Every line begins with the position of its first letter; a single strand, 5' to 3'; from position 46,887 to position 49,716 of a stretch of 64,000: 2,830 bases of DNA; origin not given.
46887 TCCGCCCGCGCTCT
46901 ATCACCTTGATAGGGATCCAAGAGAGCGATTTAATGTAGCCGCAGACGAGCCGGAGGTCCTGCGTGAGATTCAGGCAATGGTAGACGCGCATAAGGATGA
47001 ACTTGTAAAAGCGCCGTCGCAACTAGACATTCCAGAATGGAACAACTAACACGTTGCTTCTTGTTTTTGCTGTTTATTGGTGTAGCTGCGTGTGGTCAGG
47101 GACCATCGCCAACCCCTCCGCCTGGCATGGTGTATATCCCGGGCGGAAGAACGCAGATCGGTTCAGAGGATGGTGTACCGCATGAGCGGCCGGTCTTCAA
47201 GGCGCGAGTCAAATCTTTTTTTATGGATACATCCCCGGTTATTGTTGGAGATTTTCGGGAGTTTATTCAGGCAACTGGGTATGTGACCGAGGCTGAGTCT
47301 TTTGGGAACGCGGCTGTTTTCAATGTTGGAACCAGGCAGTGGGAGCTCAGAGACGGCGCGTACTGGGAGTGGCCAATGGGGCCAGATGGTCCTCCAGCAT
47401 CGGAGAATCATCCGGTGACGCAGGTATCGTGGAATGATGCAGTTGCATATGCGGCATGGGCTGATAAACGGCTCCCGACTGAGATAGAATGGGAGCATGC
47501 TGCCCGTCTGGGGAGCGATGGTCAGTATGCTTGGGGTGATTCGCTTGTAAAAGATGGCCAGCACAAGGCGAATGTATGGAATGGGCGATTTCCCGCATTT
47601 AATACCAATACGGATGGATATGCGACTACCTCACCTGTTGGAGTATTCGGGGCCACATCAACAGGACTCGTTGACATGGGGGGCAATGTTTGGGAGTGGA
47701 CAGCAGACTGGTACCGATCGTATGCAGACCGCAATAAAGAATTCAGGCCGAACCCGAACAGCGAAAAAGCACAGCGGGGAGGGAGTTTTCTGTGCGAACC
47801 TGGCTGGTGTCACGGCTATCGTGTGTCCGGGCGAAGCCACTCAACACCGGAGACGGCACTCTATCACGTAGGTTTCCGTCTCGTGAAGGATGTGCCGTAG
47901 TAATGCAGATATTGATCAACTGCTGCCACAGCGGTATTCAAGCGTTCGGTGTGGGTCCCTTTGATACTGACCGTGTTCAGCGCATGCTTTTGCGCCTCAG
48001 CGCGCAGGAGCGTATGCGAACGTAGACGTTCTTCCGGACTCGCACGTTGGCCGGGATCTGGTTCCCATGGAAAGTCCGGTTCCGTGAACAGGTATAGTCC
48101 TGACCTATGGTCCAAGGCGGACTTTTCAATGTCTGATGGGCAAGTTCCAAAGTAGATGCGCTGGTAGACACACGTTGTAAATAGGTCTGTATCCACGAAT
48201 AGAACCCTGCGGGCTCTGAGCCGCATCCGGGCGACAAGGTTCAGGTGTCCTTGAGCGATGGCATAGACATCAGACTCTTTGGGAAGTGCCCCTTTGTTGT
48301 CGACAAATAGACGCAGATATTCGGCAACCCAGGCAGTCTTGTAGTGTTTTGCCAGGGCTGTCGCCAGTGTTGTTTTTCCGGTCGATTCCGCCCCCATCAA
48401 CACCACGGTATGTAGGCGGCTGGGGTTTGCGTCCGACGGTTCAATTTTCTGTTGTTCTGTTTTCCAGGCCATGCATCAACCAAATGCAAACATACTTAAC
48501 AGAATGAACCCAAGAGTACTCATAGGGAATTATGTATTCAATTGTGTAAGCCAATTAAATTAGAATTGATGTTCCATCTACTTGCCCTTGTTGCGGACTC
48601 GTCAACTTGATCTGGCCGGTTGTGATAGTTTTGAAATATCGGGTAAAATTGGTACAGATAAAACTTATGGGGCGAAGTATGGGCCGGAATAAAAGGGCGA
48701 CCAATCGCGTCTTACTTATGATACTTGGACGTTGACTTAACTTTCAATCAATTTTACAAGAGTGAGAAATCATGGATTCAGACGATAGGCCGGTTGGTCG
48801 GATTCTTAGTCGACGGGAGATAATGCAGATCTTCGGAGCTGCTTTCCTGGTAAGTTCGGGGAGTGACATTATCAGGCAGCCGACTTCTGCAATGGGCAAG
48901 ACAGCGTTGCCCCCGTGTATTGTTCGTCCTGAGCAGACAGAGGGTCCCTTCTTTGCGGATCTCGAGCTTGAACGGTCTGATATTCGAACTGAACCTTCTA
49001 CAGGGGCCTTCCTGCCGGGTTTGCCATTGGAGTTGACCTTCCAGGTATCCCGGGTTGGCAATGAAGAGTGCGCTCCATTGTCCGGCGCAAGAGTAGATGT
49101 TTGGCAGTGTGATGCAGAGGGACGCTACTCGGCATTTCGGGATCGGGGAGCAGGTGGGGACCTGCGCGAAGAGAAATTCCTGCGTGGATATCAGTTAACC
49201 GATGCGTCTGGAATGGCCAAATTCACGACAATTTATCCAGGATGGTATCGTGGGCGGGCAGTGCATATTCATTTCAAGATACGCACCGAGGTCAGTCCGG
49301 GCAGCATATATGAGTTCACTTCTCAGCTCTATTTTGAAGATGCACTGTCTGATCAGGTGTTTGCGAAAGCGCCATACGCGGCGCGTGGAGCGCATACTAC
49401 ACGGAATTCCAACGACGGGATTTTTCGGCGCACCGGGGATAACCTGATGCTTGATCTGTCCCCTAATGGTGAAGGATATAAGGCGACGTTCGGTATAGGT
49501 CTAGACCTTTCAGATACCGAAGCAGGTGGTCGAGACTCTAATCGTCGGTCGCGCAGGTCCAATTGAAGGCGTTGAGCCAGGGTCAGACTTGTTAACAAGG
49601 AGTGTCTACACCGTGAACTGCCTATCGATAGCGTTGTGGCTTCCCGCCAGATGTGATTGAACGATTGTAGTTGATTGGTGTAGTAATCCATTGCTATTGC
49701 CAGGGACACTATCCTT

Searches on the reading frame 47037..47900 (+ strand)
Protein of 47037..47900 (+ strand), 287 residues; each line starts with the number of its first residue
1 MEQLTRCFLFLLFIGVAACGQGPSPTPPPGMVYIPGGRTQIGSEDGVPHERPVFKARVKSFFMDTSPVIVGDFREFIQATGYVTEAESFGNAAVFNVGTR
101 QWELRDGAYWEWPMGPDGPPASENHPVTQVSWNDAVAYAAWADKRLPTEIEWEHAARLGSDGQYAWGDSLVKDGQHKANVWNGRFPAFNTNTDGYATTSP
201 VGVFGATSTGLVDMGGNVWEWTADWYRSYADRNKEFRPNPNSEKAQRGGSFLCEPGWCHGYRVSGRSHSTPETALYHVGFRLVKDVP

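Call 73: search_protein_families(library=pfam, proteins=[window:47037-47900:+], max_evalue=0.00001)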
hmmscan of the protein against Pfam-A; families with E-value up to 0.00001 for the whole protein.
window:47037-47900:+ (287 aa): 1 family
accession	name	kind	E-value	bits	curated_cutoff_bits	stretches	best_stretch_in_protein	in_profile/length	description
PF03781.23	FGE-sulfatase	-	8.6e-64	216.1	23.3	1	29-284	3-255/255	Sulfatase-modifying factor enzyme 1-like domain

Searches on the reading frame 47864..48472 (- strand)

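Call 73: search_protein_families(library=pfam, proteins=[window:47864-48472:-], max_evalue=0.00001)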
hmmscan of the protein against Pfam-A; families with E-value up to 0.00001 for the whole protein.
window:47864-48472:- (202 aa): 1 family
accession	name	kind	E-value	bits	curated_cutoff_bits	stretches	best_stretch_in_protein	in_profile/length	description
PF13521.12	AAA_28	-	8.3e-36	124.1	27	1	23-177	2-164/164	AAA domain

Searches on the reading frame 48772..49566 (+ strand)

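Call 73: search_protein_families(library=pfam, proteins=[window:48772-49566:+], max_evalue=0.00001)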
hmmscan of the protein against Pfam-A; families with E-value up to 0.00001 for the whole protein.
window:48772-49566:+ (264 aa): 1 family
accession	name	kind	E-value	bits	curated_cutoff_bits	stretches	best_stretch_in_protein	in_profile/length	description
PF00775.27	Dioxygenase_C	-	1.9e-13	50.7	27.3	1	82-190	26-141/182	Dioxygenase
